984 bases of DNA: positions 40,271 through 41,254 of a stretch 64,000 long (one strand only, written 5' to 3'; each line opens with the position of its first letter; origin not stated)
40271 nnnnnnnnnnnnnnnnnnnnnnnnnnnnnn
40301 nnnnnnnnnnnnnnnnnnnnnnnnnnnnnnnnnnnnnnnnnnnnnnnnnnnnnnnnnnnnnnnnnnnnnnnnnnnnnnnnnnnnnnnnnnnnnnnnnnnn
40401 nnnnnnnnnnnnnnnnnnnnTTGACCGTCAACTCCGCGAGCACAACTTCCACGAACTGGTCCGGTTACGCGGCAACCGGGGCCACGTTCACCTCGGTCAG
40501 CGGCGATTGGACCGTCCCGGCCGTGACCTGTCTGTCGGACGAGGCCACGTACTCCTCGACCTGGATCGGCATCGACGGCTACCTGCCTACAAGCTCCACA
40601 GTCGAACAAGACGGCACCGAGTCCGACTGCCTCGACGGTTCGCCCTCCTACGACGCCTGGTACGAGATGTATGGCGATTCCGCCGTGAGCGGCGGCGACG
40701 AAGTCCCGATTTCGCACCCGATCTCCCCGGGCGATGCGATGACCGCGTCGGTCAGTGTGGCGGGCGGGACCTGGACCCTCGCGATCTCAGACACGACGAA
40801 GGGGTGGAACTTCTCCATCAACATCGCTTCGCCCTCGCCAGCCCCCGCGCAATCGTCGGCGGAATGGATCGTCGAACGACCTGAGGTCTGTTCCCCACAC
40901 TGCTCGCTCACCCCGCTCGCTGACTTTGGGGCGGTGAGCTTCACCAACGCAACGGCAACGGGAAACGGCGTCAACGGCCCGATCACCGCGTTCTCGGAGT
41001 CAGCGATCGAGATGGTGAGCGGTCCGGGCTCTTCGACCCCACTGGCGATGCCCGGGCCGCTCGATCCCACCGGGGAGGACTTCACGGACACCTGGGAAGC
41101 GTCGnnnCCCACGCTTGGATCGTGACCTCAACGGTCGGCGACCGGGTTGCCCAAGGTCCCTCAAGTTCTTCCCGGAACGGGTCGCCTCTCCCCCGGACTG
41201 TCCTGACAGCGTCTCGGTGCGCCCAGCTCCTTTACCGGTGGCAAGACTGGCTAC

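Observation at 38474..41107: Exported Ig-repeat stalk fused to a glutamic (G1/eqolisin) peptidase domain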

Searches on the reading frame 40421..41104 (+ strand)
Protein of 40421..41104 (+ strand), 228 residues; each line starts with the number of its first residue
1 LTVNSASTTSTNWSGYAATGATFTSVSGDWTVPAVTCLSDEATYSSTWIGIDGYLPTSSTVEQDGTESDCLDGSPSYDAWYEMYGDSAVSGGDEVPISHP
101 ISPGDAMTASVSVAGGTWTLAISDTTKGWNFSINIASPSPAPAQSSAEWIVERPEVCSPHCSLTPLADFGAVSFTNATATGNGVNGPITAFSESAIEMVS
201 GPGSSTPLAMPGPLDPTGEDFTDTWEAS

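Call 7: search_solved_structures(query=window:40421-41104:+, max_evalue=10, show_alignments=5)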
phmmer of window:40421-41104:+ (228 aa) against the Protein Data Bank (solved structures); distinct sequences matched with E-value up to 10: 2.
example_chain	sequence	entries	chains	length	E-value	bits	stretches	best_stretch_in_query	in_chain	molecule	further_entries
1y43_B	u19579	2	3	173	2e-13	53.6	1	43-190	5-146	Aspergillopepsin II heavy chain | Aspergillopepsin-2 heavy chain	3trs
1y43_A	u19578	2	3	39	0.013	18.3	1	10-39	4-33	Aspergillopepsin II light chain | Aspergillopepsin-2 light chain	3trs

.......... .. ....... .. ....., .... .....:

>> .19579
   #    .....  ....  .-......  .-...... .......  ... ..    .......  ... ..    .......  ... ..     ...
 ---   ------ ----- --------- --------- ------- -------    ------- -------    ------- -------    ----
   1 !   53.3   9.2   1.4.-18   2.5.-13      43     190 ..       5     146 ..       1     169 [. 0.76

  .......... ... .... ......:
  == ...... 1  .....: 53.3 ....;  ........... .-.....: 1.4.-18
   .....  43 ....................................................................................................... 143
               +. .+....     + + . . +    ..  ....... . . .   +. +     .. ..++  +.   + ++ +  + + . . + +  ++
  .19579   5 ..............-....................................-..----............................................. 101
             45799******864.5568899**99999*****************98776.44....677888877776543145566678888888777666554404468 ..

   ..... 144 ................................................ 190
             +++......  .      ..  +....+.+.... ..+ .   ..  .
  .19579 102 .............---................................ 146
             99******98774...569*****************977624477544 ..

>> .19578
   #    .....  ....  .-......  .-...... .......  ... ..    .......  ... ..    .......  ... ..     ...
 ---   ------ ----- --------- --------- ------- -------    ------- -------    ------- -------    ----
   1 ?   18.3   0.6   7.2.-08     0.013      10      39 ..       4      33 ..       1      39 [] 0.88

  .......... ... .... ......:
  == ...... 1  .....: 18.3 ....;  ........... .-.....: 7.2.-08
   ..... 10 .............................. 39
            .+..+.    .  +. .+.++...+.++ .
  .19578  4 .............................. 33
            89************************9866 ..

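Call 9: find_homologous_proteins(query=window:40421-41104:+, max_evalue=0.00001)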
Query window:40421-41104:+ (228 aa): 3807 proteins with E <= 0.00001 among 4443 candidates; the best 120 are listed.
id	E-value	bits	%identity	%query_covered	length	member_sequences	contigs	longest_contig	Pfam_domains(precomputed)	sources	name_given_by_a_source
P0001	4.1e-90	319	70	100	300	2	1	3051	PF01828.25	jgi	jgi:hypothetical protein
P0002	5.1e-87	309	68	100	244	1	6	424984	PF01828.25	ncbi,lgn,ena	-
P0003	3.5e-77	277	66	96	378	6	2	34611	PF07679.23,PF13927.13,PF01828.25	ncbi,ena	-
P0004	5.1e-75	270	63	96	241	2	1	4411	PF01828.25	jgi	jgi:hypothetical protein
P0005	3.3e-74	267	64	100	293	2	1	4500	PF01828.25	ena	-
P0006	9.5e-74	266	63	92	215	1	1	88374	PF01828.25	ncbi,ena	-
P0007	1.5e-73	265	64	96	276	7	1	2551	PF01828.25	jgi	jgi:hypothetical protein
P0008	4.5e-71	257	60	96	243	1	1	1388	PF01828.25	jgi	jgi:hypothetical protein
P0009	1.0e-70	256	61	96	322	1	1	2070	PF07679.23,PF13927.13,PF01828.25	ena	-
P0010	2.7e-70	255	60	95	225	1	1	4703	PF01828.25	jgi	jgi:hypothetical protein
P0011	1.1e-69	253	60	99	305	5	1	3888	PF07679.23,PF01828.25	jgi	jgi:hypothetical protein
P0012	1.0e-68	249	62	100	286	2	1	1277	PF01828.25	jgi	jgi:hypothetical protein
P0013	4.3e-68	247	59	96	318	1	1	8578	PF07679.23,PF13927.13,PF01828.25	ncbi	ncbi:MAG: G1 family glutamic endopeptidase [Acidimicrobiales bacterium]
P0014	4.8e-68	247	60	97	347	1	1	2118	PF07679.23,PF13927.13,PF01828.25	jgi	jgi:hypothetical protein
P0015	8.5e-68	246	61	96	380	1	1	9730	PF07679.23,PF13927.13,PF01828.25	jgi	jgi:hypothetical protein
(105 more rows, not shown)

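Call 10: find_related_loci(query=window:40421-41104:+, collection=genome_contigs, flank=10000)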
Query window:40421-41104:+ (228 aa) in genome_contigs; peptide patterns used: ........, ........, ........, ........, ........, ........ (x = any residue, [..] = any of these).
369 stretches matched a pattern; 294 encode a relative of the query (tblastn E <= 1e-3); the best 80 are kept; 80 distinct loci.
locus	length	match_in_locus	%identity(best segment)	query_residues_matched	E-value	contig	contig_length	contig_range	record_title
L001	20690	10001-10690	68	1-227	3e-93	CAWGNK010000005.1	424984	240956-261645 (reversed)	MAG: uncultured Acidimicrobiaceae bacterium isolate MFD01112.bin.1.68 genome assembly, contig: contig_3035, whole genome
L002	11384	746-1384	66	10-228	9e-86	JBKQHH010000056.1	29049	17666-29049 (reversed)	MAG: Solirubrobacteraceae bacterium isolate MHr3G3H3I__bin_89 MHr3G3H3I_000000096933, whole genome shotgun sequence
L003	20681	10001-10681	62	1-228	5e-82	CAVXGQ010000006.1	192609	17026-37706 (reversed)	MAG: uncultured Acidimicrobiaceae bacterium isolate MFD04492.bin.1.56 genome assembly, contig: contig_8621, whole genome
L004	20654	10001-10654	60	10-228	5e-77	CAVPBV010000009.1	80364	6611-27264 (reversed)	MAG: uncultured Solirubrobacterales bacterium isolate MFD00008.bin.1.168 genome assembly, contig: contig_44333, whole ge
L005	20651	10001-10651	62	10-228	7e-77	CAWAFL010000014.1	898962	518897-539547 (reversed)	MAG: uncultured Acidimicrobiaceae bacterium isolate MFD02671.bin.1.70 genome assembly, contig: contig_8350, whole genome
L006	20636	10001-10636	61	10-227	6e-76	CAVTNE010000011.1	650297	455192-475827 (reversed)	MAG: uncultured Solirubrobacterales bacterium isolate MFD02248.bin.2.123 genome assembly, contig: contig_40594, whole ge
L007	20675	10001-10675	56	1-228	3e-76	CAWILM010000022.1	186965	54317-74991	MAG: uncultured Acidimicrobiaceae bacterium isolate MFD03323.bin.2.48 genome assembly, contig: contig_25310, whole genom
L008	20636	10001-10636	62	10-227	5e-76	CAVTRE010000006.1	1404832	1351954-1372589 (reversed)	MAG: uncultured Solirubrobacterales bacterium isolate MFD09603.bin.1.396 genome assembly, contig: contig_252, whole geno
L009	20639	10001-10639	59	10-228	2e-75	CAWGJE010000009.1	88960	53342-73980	MAG: uncultured Solirubrobacterales bacterium isolate MFD05705.bin.2.90 genome assembly, contig: contig_29869, whole gen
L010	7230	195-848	62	10-226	7e-76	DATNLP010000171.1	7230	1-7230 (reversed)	MAG TPA_asm: Acidimicrobiales bacterium isolate SMAG_U11455 k141_107896, whole genome shotgun sequence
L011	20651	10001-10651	57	10-228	8e-76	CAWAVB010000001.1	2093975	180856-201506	MAG: uncultured Acidimicrobiaceae bacterium isolate MFD01188.bin.1.39 genome assembly, contig: contig_10623, whole genom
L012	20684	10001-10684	56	1-228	4e-74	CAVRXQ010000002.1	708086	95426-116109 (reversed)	MAG: uncultured Acidimicrobiaceae bacterium isolate MFD02248.bin.1.65 genome assembly, contig: contig_33321, whole genom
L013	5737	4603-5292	57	1-228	4e-72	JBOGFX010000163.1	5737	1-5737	MAG: Acidimicrobiales bacterium isolate TC-S_metabat2.bin.326_sub k127_3889408, whole genome shotgun sequence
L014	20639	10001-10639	57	10-228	8e-72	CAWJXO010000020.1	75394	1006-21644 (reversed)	MAG: uncultured Solirubrobacterales bacterium isolate MFD05502.bin.2.100 genome assembly, contig: contig_4445, whole gen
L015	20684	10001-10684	57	1-228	4e-71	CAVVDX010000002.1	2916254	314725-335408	MAG: uncultured Actinomycetota bacterium isolate MFD02248.bin.2.4 genome assembly, contig: contig_5697, whole genome sho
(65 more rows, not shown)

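Call 39: search_solved_structures(query=A2, max_evalue=1, show_alignments=4)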
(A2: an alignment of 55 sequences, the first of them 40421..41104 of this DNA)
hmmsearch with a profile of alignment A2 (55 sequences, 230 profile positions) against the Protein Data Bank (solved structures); distinct sequences matched with E-value up to 1: 3.
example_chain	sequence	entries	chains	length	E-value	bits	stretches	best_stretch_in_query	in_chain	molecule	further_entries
1y43_B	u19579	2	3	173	6.8e-20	74.7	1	45-202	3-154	Aspergillopepsin II heavy chain | Aspergillopepsin-2 heavy chain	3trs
1s2b_A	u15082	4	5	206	7.2e-17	64.8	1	14-207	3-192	Scytalidopepsin B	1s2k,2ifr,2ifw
1y43_A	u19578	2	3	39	0.0011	21.6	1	13-44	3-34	Aspergillopepsin II light chain | Aspergillopepsin-2 light chain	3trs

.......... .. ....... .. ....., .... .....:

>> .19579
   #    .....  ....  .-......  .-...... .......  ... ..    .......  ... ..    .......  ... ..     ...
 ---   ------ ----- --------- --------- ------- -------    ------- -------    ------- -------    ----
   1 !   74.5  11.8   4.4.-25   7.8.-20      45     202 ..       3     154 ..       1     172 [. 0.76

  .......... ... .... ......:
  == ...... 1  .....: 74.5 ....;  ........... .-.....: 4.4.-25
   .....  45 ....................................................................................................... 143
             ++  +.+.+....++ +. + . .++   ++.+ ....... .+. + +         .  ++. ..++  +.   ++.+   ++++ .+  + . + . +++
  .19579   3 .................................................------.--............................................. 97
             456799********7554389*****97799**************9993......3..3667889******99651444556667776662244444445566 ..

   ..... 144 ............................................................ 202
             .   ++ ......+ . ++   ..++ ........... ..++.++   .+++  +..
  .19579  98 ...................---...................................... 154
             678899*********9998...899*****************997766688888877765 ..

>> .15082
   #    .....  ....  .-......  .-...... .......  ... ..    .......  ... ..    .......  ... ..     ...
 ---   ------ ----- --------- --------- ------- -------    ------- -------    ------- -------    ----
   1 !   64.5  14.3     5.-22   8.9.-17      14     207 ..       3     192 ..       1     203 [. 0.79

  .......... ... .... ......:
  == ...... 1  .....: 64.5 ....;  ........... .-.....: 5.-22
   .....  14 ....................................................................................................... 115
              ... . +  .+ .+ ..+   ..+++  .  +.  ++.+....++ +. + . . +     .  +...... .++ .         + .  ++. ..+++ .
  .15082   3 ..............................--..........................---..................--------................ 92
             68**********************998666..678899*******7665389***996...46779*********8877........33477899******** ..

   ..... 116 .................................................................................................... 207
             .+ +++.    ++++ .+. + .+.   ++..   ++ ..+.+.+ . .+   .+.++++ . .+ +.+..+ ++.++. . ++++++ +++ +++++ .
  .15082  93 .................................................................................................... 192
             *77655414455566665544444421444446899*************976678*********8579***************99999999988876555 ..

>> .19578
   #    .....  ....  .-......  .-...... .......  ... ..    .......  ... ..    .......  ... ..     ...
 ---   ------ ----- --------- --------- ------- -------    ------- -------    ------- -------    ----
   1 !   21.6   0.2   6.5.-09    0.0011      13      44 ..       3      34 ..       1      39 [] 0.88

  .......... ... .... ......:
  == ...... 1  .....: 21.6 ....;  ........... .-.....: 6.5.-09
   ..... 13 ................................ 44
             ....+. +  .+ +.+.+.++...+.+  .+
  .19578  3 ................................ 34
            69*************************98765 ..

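Call 44: predict_structure(alignment_id=A2)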
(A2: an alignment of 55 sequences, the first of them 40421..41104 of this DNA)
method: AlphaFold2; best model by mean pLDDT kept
length: 228 residues; sequences in the alignment: 55
mean_pLDDT: 94.9   pTM: 0.91
mean pLDDT of the five models: 94.9, 94.3, 94.3, 94.0, 93.2
residues with pLDDT >= 90: 211; 70-90: 11; 50-70: 2; < 50: 4
segments of 3 or more residues with pLDDT < 50: 1-4
pLDDT, mean of each block of 10 residues (from residue 1): 66 97 98 96 97 87 96 97 95 96 98 98 98 96 96 94 96 98 98 97 95 98 95
secondary structure, 60 per line:
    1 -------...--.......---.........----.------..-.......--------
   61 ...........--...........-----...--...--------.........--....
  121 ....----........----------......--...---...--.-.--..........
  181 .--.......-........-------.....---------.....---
elements in order: E8-10 E13-19 E23-31 E46-52 E61-71 E74-84 E95-97 E106-114 E117-124 E129-136 E147-152 E155-157 E161-163 E171-181 E184-187 E192-199 E207-211 E221-225

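Call 48: fold_search(model_id=the predicted structure, library=pdb)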
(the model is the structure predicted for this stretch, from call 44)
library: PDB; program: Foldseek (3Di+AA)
matches with E <= 10: 1236; with E <= 0.001: 16
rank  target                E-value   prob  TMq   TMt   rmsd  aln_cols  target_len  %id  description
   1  2ifw_A                1.4e-14  1.00  0.78  0.86   2.7       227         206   24  Crystal structure of scytalido-glutamic peptidase with a transition state analog inhibitor (released 2006-10-03)
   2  2ifr_A                1.4e-14  1.00  0.77  0.86   2.8       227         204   24  Crystal structure of Scytalido-glutamic peptidase with a peptide based transition state analog (released 2006-10-03)
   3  1s2b                  6.6e-14  1.00  0.75  0.85   2.9       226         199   24  Structure of SCP-B the first member of the Eqolisin family of Peptidases to have its structure determined (released 2004-04-27)
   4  1y43_B                4.5e-09  1.00  0.67  0.87   2.4       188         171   29  crystal structure of aspergilloglutamic peptidase from Aspergillus niger (released 2005-12-13)
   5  3trs_D                8.7e-09  1.00  0.64  0.85   2.5       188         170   29  The crystal structure of aspergilloglutamic peptidase from Aspergillus niger (released 2012-08-22)
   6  4hfs_A                4.0e-05  1.00  0.56  0.62   5.5       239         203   12  Crystal structure of an uncharacterized protein (yncM) from Bacillus subtilis subsp. subtilis str. 168 at 1.55 A resol (released 2012-12-05)
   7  7zvc_A                3.7e-04  1.00  0.54  0.49   7.7       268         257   11  Second crystal form of the mature glutamic-class prolyl-endopeptidase neprosin at 1.85 A resolution. (released 2022-08-10)
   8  7zu8_A                3.7e-04  1.00  0.51  0.37   8.7       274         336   10  Crystal Structure of the zymogen form of the glutamic-class prolyl-endopeptidase neprosin at 2.05 A resolution in pres (released 2022-08-10)
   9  9qr8_A                5.1e-04  1.00  0.52  0.47   8.1       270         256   10  Gliadin degrading prolyl endopeptidase Celiacase (neprosin C334V) (released 2025-10-22)
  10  6w4q_A                5.9e-04  1.00  0.33  0.12  10.3       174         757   11  Crystal structure of full-length tailspike protein 2 (TSP2, ORF211) ) from Escherichia coli O157:H7 bacteriophage CAB1 (released 2021-01-20)
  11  7zvb_A                6.5e-04  1.00  0.53  0.47   6.0       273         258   11  Crystal Structure of the mature form of the glutamic-class prolyl-endopeptidase neprosin at 2.35 A resolution. (released 2022-08-10)
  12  6w4q_E                6.5e-04  1.00  0.32  0.12  10.4       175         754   11  Crystal structure of full-length tailspike protein 2 (TSP2, ORF211) ) from Escherichia coli O157:H7 bacteriophage CAB1 (released 2021-01-20)
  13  6w4q_D                7.6e-04  1.00  0.32  0.12  10.4       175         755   11  Crystal structure of full-length tailspike protein 2 (TSP2, ORF211) ) from Escherichia coli O157:H7 bacteriophage CAB1 (released 2021-01-20)
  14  5w6p_F                8.0e-04  1.00  0.32  0.13  10.3       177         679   11  Crystal structure of Bacteriophage CBA120 tailspike protein 2 enzymatically active domain (TSP2dN, orf211) (released 2018-10-24)
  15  6w4q_C                8.4e-04  1.00  0.33  0.12  10.2       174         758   11  Crystal structure of full-length tailspike protein 2 (TSP2, ORF211) ) from Escherichia coli O157:H7 bacteriophage CAB1 (released 2021-01-20)
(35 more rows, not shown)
